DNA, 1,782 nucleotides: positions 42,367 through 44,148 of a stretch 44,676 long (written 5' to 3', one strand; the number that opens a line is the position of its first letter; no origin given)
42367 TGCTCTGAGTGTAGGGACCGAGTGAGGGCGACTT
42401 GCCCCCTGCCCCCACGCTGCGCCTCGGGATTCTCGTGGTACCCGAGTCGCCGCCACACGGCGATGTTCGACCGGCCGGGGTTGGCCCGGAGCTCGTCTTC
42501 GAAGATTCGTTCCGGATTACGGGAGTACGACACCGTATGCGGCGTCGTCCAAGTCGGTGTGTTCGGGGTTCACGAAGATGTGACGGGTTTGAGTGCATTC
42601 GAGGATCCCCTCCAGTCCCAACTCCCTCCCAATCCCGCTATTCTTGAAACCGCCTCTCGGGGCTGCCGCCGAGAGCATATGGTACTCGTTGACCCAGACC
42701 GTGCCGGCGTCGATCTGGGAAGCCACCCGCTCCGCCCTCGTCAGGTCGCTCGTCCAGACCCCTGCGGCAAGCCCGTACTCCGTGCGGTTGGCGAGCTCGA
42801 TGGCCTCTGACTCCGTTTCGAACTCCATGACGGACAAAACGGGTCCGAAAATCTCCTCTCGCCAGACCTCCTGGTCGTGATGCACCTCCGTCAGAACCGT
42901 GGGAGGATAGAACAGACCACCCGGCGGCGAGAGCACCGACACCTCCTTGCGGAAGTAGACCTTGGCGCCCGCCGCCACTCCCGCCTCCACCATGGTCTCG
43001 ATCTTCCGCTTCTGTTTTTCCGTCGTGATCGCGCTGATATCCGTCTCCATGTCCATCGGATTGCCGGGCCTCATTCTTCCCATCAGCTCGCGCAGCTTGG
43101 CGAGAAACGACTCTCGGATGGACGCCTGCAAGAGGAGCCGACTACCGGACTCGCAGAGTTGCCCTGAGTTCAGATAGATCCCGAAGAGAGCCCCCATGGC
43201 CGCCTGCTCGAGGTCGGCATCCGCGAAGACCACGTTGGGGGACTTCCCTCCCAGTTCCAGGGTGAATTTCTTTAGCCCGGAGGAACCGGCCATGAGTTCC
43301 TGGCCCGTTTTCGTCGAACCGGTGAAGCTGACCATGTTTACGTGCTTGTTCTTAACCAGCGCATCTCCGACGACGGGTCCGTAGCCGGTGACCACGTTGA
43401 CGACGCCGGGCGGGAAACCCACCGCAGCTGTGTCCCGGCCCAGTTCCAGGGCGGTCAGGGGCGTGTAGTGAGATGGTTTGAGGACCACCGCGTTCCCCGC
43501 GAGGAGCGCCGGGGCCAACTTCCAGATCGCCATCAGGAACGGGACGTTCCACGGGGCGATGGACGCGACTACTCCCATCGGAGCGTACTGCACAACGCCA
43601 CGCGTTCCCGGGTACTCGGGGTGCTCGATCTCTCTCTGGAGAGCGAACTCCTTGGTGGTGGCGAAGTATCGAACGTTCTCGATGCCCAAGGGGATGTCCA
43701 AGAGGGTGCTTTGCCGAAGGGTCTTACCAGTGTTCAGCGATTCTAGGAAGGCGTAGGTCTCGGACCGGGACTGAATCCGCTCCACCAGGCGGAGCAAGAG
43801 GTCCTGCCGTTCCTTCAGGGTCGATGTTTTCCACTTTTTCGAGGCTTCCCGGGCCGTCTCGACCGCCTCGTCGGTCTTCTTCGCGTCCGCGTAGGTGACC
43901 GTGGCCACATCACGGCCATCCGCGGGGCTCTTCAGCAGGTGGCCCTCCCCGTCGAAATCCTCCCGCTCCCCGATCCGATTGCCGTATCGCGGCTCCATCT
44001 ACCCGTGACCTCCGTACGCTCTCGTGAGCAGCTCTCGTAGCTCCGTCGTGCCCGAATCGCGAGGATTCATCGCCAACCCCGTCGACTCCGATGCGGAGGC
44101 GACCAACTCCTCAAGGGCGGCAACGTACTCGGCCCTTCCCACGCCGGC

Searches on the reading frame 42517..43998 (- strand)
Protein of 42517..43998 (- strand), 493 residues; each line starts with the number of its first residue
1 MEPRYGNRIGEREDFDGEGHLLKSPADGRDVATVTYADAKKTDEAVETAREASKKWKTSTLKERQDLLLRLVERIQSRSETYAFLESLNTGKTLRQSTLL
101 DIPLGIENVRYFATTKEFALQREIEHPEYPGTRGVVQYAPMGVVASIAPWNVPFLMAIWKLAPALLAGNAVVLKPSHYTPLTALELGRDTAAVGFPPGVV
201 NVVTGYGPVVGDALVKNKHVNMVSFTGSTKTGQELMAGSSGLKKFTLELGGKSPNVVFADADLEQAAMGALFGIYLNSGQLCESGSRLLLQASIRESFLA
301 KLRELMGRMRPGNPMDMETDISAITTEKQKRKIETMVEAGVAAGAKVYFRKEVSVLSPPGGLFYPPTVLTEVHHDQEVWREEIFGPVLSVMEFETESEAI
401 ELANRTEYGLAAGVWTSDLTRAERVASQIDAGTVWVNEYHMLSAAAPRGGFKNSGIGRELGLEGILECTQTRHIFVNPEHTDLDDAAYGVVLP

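Call 62: search_protein_families(library=pfam, max_evalue=0.001, proteins=[window:42517-43998:-])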
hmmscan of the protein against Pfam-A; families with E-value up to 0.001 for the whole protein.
window:42517-43998:- (493 aa): 2 families
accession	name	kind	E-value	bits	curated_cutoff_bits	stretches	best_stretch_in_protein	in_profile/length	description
PF00171.27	Aldedh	-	5.5e-154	513.6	23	1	23-474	12-461/461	Aldehyde dehydrogenase family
PF05893.19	LuxC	-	0.00024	20.5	21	1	41-188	5-135/401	Acyl-CoA reductase (LuxC)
